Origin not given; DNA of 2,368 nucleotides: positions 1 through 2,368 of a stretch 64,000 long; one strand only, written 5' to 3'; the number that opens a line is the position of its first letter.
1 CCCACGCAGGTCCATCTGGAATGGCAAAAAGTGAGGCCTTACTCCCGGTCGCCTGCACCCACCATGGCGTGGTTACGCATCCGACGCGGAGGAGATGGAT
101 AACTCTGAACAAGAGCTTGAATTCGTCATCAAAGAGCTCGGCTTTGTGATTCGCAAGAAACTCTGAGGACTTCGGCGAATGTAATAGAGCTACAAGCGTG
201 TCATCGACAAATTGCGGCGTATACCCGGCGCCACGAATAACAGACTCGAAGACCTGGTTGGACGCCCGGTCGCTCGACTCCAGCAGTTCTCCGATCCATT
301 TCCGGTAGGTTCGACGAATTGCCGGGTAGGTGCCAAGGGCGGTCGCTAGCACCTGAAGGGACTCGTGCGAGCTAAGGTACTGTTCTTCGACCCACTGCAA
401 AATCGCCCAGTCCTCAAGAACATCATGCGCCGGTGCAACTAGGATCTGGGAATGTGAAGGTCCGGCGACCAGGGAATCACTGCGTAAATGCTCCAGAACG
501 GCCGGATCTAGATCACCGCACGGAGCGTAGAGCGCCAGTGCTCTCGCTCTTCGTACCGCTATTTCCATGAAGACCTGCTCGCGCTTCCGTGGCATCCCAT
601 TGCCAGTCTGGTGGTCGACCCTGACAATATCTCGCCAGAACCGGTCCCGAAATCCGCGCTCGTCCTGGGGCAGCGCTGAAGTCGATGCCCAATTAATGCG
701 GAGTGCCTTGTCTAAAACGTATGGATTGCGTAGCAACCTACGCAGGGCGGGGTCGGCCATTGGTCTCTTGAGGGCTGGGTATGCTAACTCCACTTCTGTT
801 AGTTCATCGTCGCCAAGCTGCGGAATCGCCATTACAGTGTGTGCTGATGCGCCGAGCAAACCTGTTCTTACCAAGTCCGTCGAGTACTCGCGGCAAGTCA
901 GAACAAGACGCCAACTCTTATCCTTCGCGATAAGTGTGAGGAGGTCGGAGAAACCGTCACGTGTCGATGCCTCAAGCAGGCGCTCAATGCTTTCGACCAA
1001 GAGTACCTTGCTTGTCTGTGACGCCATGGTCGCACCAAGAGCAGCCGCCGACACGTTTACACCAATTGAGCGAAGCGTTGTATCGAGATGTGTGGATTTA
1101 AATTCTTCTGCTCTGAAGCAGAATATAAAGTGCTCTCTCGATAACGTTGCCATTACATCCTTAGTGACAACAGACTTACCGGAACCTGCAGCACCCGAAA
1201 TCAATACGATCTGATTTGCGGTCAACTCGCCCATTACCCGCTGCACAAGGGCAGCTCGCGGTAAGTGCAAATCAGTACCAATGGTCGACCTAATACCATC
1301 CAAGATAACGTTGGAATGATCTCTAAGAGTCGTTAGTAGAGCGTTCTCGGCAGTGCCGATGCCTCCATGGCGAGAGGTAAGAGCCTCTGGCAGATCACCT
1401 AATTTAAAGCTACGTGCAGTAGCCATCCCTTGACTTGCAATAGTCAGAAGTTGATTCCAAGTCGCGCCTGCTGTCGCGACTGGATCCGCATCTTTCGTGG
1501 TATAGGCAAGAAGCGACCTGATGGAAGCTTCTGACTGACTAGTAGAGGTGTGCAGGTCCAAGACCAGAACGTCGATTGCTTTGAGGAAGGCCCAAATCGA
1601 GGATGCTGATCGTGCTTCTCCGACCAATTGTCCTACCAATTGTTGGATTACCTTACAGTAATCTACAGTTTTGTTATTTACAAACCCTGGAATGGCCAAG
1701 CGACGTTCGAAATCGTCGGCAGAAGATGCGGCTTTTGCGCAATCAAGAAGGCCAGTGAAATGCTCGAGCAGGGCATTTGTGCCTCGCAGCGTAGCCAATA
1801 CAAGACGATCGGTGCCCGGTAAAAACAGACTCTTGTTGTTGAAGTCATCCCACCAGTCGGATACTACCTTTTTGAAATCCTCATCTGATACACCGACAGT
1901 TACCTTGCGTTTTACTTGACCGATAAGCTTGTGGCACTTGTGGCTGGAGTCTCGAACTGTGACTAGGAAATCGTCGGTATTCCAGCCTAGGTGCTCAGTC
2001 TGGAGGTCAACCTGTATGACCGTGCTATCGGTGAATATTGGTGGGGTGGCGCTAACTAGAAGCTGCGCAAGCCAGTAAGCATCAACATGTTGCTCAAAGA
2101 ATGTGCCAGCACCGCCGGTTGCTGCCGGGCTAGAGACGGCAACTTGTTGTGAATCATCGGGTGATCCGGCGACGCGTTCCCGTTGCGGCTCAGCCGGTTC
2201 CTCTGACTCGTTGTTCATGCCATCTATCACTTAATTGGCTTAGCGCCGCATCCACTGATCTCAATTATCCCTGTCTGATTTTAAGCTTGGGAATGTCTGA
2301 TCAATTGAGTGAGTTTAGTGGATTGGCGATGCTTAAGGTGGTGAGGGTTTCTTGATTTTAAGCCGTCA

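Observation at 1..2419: Edge-truncated nuclease + STAND NTPase gene, missing from the ORF track, in an AT-richer islet next to thyA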

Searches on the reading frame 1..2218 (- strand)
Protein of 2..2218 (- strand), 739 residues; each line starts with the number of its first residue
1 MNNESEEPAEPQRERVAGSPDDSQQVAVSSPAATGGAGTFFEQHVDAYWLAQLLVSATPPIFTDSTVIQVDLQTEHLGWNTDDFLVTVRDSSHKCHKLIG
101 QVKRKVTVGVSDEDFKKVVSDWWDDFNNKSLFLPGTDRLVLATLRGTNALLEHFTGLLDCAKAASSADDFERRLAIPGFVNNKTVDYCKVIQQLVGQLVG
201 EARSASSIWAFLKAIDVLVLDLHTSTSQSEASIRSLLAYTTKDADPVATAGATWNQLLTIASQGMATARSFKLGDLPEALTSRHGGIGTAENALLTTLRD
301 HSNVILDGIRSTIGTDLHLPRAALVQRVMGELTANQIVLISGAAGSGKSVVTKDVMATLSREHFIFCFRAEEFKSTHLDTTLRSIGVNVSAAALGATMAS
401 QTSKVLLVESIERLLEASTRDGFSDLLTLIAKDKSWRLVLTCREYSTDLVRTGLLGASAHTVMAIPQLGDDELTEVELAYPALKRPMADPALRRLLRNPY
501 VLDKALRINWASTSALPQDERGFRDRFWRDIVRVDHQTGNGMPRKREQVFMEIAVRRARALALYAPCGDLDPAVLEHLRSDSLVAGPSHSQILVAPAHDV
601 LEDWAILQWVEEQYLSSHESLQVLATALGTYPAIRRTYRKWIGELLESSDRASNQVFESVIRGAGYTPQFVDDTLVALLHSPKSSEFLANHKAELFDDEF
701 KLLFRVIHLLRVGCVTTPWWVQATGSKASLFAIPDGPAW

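Call 4: search_protein_families(library=pfam, proteins=[window:1-2218:-], max_evalue=1)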
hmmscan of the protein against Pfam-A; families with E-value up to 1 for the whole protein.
window:1-2218:- (739 aa): 17 families
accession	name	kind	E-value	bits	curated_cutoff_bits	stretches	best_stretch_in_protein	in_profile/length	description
PF20703.3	nSTAND1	-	1.3e-07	32.1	27.1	1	320-476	18-195/379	Novel STAND NTPase 1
PF13191.12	AAA_16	-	1.8e-06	29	32.6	1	327-432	18-129/167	AAA ATPase domain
PF20720.3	nSTAND3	-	3.4e-05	24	27.2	1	326-445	8-113/155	Novel STAND NTPase 3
PF24883.2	NPHP3_N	-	0.00043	20.9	24.8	1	329-391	16-81/164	Nephrocystin 3, N-terminal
PF13401.12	AAA_22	-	0.00051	20.8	27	1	335-420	5-84/130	AAA domain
PF05729.18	NACHT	-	0.00083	19.7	26.7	1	337-472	2-155/167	NACHT domain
PF00004.35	AAA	-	0.0033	18.3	21.2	1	338-442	1-108/131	ATPase family associated with various cellular activities (AAA)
PF25199.1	nSTAND_NTPase5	-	0.0035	17.6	34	1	318-378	18-85/145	Novel STAND NTPase 5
PF12775.13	AAA_7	-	0.0081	16.1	25.8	1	333-368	31-66/181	P-loop containing dynein motor region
PF13481.12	AAA_25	-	0.025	14.7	27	1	326-398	24-98/195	AAA domain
PF09848.15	SLFN-g3_helicase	-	0.027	14.2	24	1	336-359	2-25/354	Schlafen group 3, DNA/RNA helicase domain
PF00063.27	Myosin_head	-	0.029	13.1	33.3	1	327-360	77-110/679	Myosin head (motor domain)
PF13245.12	AAA_19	-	0.033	14.8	25.1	1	332-363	8-39/134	AAA domain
PF01637.24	ATPase_2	-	0.033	14.4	33.2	1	332-419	17-106/225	ATPase domain predominantly from Archaea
PF00931.28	NB-ARC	-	0.035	13.8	23.5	1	324-359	4-42/248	NB-ARC domain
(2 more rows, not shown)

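Call 5: search_protein_families(library=padloc, proteins=[window:1-2218:-], max_evalue=1)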
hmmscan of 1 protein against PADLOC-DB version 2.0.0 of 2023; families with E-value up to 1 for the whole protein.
window:1-2218:- (739 aa): 8 families
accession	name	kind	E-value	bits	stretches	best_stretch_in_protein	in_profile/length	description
PDLC02169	Avs4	-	1.7e-57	192.6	1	294-714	165-568/1570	-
PDLC04140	mad8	-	0.00047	17.8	1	332-387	24-76/314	mads_8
PDLC02918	DUF626_VIII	-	0.0007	16.9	1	32-107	5-77/474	-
PDLC02372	Nhi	-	0.0018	15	1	332-416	198-277/470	-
PDLC02350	AbiO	-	0.0031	14.3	1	329-410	191-265/468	AbiO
PDLC01734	typeIV_RecD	-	0.03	10.6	1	326-361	345-380/763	RecD_0_IVD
PDLC04787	PDC-S01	-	0.041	10.7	1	319-378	11-74/412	-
PDLC01148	RecD_like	-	0.084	9.1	1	330-363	323-356/719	RecD/Tra ATPase fused to N-terminal HHH domain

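Call 6: search_protein_families(library=ncbifam, proteins=[window:1-2218:-], max_evalue=1)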
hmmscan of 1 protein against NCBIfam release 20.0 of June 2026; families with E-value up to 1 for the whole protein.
window:1-2218:- (739 aa): 13 families
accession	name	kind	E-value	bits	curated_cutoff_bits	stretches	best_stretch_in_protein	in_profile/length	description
NF041815.1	Avs4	equivalog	3.9e-61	206.6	1500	1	293-716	160-580/1579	AVAST type 4 anti-phage nuclease Avs4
NF004018.0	PRK05480.1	equivalog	0.0064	16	180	1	335-366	6-37/210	uridine kinase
NF006799.0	PRK09302.1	equivalog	0.012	14.2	408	1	335-391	273-329/515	circadian clock protein KaiC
TIGR02928.1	TIGR02928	subfamily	0.016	14.1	181.3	1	327-362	33-67/366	orc1/cdc6 family replication initiation protein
NF052589.1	ArlH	equivalog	0.019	14.6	215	1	319-395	4-80/229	archaellum protein ArlH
NF007601.2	PRK10247.1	equivalog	0.028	13.9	292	1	322-376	14-68/204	iron efflux ABC transporter ATP-binding subunit FetA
TIGR02770.1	nickel_nikD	equivalog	0.045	13.1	318.7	1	324-363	1-40/230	nickel import ATP-binding protein NikD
TIGR00235.1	udk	equivalog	0.048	13.3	220.3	1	336-368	7-39/207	uridine kinase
NF004629.0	PRK05973.1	equivalog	0.059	12.4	156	1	323-406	52-133/237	DNA helicase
NF043079.1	MMSYN1_0167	equivalog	0.063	12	740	1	333-365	29-61/561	oligopeptide ABC transporter ATP-binding protein OppD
TIGR02324.1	CP_lyasePhnL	equivalog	0.13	11.7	256.3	1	325-362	24-61/224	phosphonate C-P lyase system protein PhnL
NF004041.0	PRK05541.1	subfamily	0.2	11.7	127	1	333-362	5-34/176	adenylyl-sulfate kinase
NF008995.0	PRK12338.1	equivalog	0.26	10.6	434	1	335-365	4-34/319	hypothetical protein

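Call 7: find_homologous_proteins(query=window:1-2218:-)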
Query window:1-2218:- (739 aa): 133 proteins with E <= 0.001 among 8000 candidates; the best 120 are listed.
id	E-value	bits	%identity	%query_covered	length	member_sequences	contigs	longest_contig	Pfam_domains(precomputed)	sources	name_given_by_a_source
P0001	7.8e-263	892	56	96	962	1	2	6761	PF20703.4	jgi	jgi:hypothetical protein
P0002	1.2e-261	888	57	96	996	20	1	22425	PF20703.4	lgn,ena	-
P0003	6.7e-259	879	55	96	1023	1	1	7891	PF20703.4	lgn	-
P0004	6.0e-252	856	54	96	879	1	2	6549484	PF20703.4,PF20720.4,PF13191.13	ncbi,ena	-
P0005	4.6e-251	853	54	96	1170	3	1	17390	PF20703.4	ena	-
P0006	2.0e-250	851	54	97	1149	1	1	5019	PF20703.4,PF13191.13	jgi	jgi:hypothetical protein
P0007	3.2e-250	850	55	96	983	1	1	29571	PF20703.4,PF20720.4,PF13191.13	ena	-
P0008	4.0e-250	850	54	96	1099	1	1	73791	PF20703.4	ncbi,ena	-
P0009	9.7e-250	849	54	96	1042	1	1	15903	PF20703.4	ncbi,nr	ncbi:MAG: hypothetical protein HY922_15250 [Elusimicrobia bacterium]|nr:hypothetical protein [Elusim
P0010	1.3e-249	848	54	99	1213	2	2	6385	PF05729.19,PF20703.4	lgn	-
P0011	4.2e-249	847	53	96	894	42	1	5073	PF20703.4,PF20720.4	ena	-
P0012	3.3e-248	844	54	96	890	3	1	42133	PF20703.4,PF20720.4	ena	-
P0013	1.1e-247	842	55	96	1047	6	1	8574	PF05729.19,PF20703.4,PF20720.4,PF13191.13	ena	-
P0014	1.4e-247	842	53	99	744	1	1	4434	PF20703.4,PF25199.2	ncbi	ncbi:MAG: AAA family ATPase, partial [Candidatus Methylomirabilaceae bacterium]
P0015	2.9e-247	841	52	99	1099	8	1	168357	PF05729.19,PF20703.4,PF20720.4,PF13191.13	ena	-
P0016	1.3e-246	838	55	96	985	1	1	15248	PF20703.4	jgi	jgi:tRNA A37 threonylcarbamoyladenosine biosynthesis protein TsaE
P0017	1.9e-246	838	54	96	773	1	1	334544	PF20703.4,PF20720.4,PF13191.13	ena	-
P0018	7.9e-246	836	53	96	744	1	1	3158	PF20703.4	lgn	-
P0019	1.2e-245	835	53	97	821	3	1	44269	PF00004.36,PF20703.4,PF20720.4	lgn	-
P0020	2.2e-245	834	54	96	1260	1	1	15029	PF20703.4,PF13191.13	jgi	jgi:hypothetical protein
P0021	3.7e-245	834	54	98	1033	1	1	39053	PF20703.4,PF13191.13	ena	-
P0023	9.8e-244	829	54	96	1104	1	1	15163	PF20703.4,PF20720.4,PF13191.13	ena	-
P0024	1.5e-243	828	54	96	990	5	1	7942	PF20703.4,PF20720.4,PF13191.13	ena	-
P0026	1.4e-242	825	54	96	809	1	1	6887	PF20703.4,PF20720.4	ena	-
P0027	7.9e-242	823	53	96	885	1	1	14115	PF20703.4,PF20720.4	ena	-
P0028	1.7e-241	822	55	93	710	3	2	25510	PF20703.4,PF20720.4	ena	-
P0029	2.1e-241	821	52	98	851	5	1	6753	PF20703.4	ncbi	-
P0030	1.6e-240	818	52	96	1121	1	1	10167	PF20703.4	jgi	jgi:hypothetical protein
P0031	3.4e-240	817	53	97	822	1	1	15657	PF20703.4,PF13191.13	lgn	-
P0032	2.3e-239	814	53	96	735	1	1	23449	PF20703.4,PF13191.13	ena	-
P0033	2.7e-239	814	52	97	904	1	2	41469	PF20703.4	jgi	-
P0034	3.8e-239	814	56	90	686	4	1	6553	PF20703.4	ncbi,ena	-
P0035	6.6e-239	813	52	96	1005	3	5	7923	PF20703.4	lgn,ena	-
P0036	1.2e-236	805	51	96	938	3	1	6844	PF20703.4,PF13191.13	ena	-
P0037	3.9e-236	804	54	91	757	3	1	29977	PF20703.4,PF20720.4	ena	-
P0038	1.9e-235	802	51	97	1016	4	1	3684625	PF20703.4,PF13191.13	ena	-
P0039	9.1e-235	799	52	96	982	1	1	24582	PF20703.4,PF13191.13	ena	-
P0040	1.3e-234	799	54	91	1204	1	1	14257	PF20703.4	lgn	-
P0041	2.8e-234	798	52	92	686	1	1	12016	PF13401.13,PF20703.4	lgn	-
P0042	3.5e-234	797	52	94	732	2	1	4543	PF20703.4,PF20720.4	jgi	jgi:hypothetical protein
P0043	7.6e-234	796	52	99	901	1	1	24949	PF20703.4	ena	-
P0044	4.1e-233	794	51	97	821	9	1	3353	PF20703.4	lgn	-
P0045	6.4e-233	793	52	98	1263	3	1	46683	PF20703.4,PF20720.4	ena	-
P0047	2.8e-232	791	50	100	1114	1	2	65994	PF20703.4,PF20720.4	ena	-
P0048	2.2e-231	788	51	96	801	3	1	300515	PF20703.4,PF13191.13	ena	-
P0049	3.8e-231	787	51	96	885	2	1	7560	PF20703.4,PF20720.4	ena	-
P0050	1.2e-229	782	53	96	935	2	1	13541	PF20703.4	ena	-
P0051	4.6e-228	777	52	96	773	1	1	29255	PF20703.4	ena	-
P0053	3.0e-227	774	50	96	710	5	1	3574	PF20703.4,PF13191.13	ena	-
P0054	4.0e-227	774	52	96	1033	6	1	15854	PF20703.4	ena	-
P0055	3.8e-226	771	50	96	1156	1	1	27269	PF20703.4,PF25199.2,PF20720.4,PF13191.13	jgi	jgi:hypothetical protein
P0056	4.9e-226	770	49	97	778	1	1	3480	PF20703.4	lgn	-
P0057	6.8e-226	770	57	84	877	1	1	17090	PF20703.4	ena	-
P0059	1.8e-224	765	51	96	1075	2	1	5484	PF20703.4,PF20720.4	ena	-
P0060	1.3e-223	762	50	98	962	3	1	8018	PF20703.4,PF20720.4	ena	-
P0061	2.6e-223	761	51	90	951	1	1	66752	PF20703.4,PF13191.13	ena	-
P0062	9.2e-223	760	50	98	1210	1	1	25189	PF20703.4,PF20720.4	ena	-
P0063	3.3e-222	758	49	96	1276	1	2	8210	PF05729.19,PF20703.4,PF20720.4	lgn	-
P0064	2.8e-221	755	53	88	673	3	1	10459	PF13401.13,PF20703.4,PF20720.4,PF13191.13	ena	-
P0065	1.6e-220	752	51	97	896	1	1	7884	PF20703.4,PF20720.4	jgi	jgi:hypothetical protein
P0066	4.0e-219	748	48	97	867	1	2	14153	PF20703.4,PF20720.4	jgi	jgi:tRNA A37 threonylcarbamoyladenosine biosynthesis protein TsaE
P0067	1.2e-218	746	50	96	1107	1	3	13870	PF05729.19,PF20703.4,PF25199.2,PF20720.4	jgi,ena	jgi:hypothetical protein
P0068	8.5e-218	743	49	98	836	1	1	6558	PF20703.4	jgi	jgi:hypothetical protein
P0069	1.5e-213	729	51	89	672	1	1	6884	PF20703.4,PF01637.25,PF20720.4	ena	-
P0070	2.4e-212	725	53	85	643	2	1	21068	PF20703.4,PF20720.4,PF13191.13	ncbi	ncbi:MAG: nSTAND1 domain-containing NTPase, partial [Gemmatimonadaceae bacterium]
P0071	4.0e-212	724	56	79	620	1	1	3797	PF20703.4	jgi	jgi:hypothetical protein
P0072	2.9e-209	715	45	97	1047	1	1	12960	PF20703.4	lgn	-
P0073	6.0e-208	711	47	96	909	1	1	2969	PF20703.4,PF20720.4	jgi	-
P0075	3.1e-205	702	48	96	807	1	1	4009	PF20703.4,PF20720.4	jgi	jgi:tRNA A37 threonylcarbamoyladenosine biosynthesis protein TsaE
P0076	4.2e-205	701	55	81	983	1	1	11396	PF20703.4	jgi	jgi:hypothetical protein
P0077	1.5e-204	699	49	89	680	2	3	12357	PF20703.4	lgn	-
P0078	2.6e-200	685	54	84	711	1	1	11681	PF20703.4,PF20720.4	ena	-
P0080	1.3e-196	673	48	88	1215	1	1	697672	PF20703.4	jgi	jgi:hypothetical protein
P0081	3.3e-193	662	57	71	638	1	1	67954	PF20703.4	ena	-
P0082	2.3e-191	656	57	71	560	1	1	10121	PF20703.4,PF20720.4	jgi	jgi:hypothetical protein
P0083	3.2e-191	655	46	91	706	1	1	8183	PF20703.4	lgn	-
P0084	3.9e-191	655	52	80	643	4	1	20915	PF05729.19,PF20703.4,PF20720.4,PF13191.13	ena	-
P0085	1.1e-187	644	54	75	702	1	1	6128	PF20703.4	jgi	jgi:hypothetical protein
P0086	4.2e-187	642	48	86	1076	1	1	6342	PF20703.4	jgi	-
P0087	4.7e-186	638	54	74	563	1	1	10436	PF20703.4,PF20720.4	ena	-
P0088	6.0e-185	635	53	75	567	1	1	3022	PF20703.4,PF20720.4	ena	-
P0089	9.2e-181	621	50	78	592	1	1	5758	PF20703.4,PF13191.13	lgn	-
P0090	3.6e-179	616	53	73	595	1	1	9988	PF20703.4,PF20720.4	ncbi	-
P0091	1.5e-178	613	51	77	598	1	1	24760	PF20703.4,PF20720.4,PF13191.13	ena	-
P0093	7.4e-175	601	54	72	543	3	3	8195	PF05729.19,PF20703.4,PF20720.4,PF13191.13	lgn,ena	-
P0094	8.1e-175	601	56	67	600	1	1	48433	PF20703.4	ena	-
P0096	2.7e-173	596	52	73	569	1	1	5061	PF20703.4,PF20720.4,PF13191.13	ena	-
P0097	1.4e-169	584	52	70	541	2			PF20703.4,PF25199.2,PF20720.4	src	-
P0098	4.3e-169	582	56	67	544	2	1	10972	PF20703.4,PF13191.13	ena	-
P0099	6.6e-169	582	50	73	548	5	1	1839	PF13401.13,PF20703.4,PF20720.4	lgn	-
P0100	3.3e-168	579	49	74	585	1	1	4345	PF20703.4,PF20720.4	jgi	jgi:tRNA A37 threonylcarbamoyladenosine biosynthesis protein TsaE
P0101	9.3e-168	578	51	71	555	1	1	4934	PF20703.4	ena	-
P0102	8.3e-167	575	53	68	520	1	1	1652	PF20703.4,PF20720.4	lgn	-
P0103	8.9e-167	575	56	65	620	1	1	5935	PF20703.4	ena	-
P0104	5.2e-165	569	47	78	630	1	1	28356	PF20703.4,PF20720.4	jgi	jgi:hypothetical protein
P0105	1.9e-161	557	54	65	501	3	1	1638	PF20703.4,PF20720.4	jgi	-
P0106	3.9e-157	543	53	65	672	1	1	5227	PF20703.4,PF20720.4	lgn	-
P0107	2.8e-156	540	56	63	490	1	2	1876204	PF20703.4,PF20720.4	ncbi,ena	-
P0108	2.3e-155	537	51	69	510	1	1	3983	PF13401.13,PF20703.4,PF20720.4,PF13191.13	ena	-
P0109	2.3e-154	534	52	65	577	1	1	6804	PF20703.4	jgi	jgi:hypothetical protein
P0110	2.6e-154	533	56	61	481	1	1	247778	PF05729.19,PF20703.4,PF20720.4,PF13191.13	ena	-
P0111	5.3e-154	532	57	60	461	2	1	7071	PF20703.4,PF13191.13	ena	-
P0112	6.3e-149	516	53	62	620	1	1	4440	PF20703.4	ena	-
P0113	5.4e-148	512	58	57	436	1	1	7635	PF20703.4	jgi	jgi:hypothetical protein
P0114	6.0e-148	512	56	59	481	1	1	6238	PF20703.4,PF20720.4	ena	-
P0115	1.7e-147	511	55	58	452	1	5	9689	PF20703.4,PF20720.4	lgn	-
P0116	2.5e-146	507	51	64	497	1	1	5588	PF20703.4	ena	-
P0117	4.4e-144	500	49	68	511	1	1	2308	PF20703.4,PF20720.4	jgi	-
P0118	5.4e-141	489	49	67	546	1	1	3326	PF20703.4,PF20720.4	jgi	jgi:hypothetical protein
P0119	3.4e-140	487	49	64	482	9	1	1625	PF20703.4,PF20720.4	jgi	jgi:hypothetical protein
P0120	5.4e-140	486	53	61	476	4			PF20703.4,PF20720.4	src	-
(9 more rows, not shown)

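Call 15: find_related_loci(query=window:1-2218:-, collection=genome_contigs, flank=10000)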
Query window:1-2218:- (739 aa) in genome_contigs; peptide patterns used: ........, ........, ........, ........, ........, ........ (x = any residue, [..] = any of these).
116 stretches matched a pattern; 68 encode a relative of the query (tblastn E <= 1e-3); 68 distinct loci.
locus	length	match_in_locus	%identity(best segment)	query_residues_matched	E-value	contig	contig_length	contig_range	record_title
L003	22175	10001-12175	56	14-739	0e+0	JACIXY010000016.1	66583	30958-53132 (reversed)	MAG: Bacillota bacterium isolate MAG-64 Firmicutes_O3_bin27_Scaffold_16, whole genome shotgun sequence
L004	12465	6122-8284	56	21-739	0e+0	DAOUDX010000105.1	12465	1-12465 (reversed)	MAG TPA_asm: Anaerolineae bacterium isolate N2_102 k133_1325507, whole genome shotgun sequence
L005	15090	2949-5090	56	28-739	0e+0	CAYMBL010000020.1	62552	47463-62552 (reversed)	MAG TPA_asm: uncultured Planctomycetales bacterium isolate SRP287051_co1_149 genome assembly, contig: NODE_979_length_62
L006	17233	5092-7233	56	28-739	0e+0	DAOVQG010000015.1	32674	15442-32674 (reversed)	MAG TPA_asm: Phycisphaerales bacterium isolate CSMAG_1569 CSMAG_1569_k141_373405_length_32674_cov_23.9837, whole genome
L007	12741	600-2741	57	28-739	0e+0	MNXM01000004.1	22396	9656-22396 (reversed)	MAG: Armatimonadetes bacterium CG2_30_59_28 cg2_3.0_scaffold_1790_c, whole genome shotgun sequence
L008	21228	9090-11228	54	29-739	0e+0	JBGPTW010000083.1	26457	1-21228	MAG: Candidatus Methylomirabilia bacterium isolate OBJ1_062018_110_59 k141_2801290_length_26457_cov_44.0070, whole genom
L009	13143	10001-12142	54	28-739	0e+0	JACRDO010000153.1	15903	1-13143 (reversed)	MAG: Elusimicrobia bacterium isolate NC_groundwater_1674_Pr3_B-0.1um_65_18 SR-2_scaffold_141_3458734, whole genome shotg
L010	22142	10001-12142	54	28-739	0e+0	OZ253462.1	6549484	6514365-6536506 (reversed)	MAG: Candidatus Latescibacterota bacterium isolate 85c596c4-e601-42f5-bc00-22a25924bb3e genome assembly, chromosome: 1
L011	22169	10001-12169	55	19-739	0e+0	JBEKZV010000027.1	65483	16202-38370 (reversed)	MAG: Thermoguttaceae bacterium isolate SPRUCE 78 SPRUCE_78_27, whole genome shotgun sequence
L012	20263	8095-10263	54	16-739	0e+0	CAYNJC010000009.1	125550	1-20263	MAG TPA_asm: uncultured bacterium isolate SRP178699_co1_609 genome assembly, contig: NODE_62_length_125550_cov_12.876601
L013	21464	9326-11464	52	29-739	0e+0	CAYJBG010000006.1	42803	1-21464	MAG TPA_asm: uncultured Acidiferrobacterales bacterium isolate ERP119705_co9_483 genome assembly, contig: NODE_739_lengt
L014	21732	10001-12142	52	28-739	0e+0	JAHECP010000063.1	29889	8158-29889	MAG: Acidobacteria bacterium isolate Ww172 NODE_2535_length_29889_cov_12.377519, whole genome shotgun sequence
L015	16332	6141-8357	53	9-739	0e+0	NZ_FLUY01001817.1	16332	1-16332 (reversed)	Candidatus Thiosymbion oneisti isolate LOsNLC13024, whole genome shotgun sequence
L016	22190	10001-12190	52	16-739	0e+0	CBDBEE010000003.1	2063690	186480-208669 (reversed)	MAG: Candidatus Poribacteria bacterium isolate 9eb15a66-94a6-4ca6-bf90-476f30333b94 genome assembly, contig: contig_3, w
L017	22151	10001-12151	50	25-739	0e+0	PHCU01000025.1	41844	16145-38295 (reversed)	MAG: Betaproteobacteria bacterium HGW-Betaproteobacteria-12 bjp_ig2158_scaffold_413, whole genome shotgun sequence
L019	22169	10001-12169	50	19-739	0e+0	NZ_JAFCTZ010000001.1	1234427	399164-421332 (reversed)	Pseudomonas sp. DWP3-1-2 NODE_1_length_1234427_cov_66.335693, whole genome shotgun sequence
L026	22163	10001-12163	49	21-739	0e+0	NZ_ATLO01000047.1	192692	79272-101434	Pseudomonas sp. CFII64 soap_scaffs_II64_half.Contig50, whole genome shotgun sequence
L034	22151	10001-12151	49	25-739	0e+0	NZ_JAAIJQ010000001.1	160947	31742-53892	Thiorhodococcus minor strain DSM 11518 NODE_1_length_160947_cov_24.4025, whole genome shotgun sequence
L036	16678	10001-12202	48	8-739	0e+0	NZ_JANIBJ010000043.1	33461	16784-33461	Methylomonas subterranea strain SURF-2 SURF2.00043, whole genome shotgun sequence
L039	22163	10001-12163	49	21-739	0e+0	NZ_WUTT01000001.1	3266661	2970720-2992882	Halomonas alimentaria strain DSM 15356 DSM15356_1, whole genome shotgun sequence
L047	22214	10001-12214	48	4-739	0e+0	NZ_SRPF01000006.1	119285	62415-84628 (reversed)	Marinobacter confluentis strain HJM-18 42075_contig_6, whole genome shotgun sequence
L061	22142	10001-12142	48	28-739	0e+0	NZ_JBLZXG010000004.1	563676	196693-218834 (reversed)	MAG: Achromobacter sp. isolate S2_GT14BC2 NODE_9_length_563676_cov_96.919523, whole genome shotgun sequence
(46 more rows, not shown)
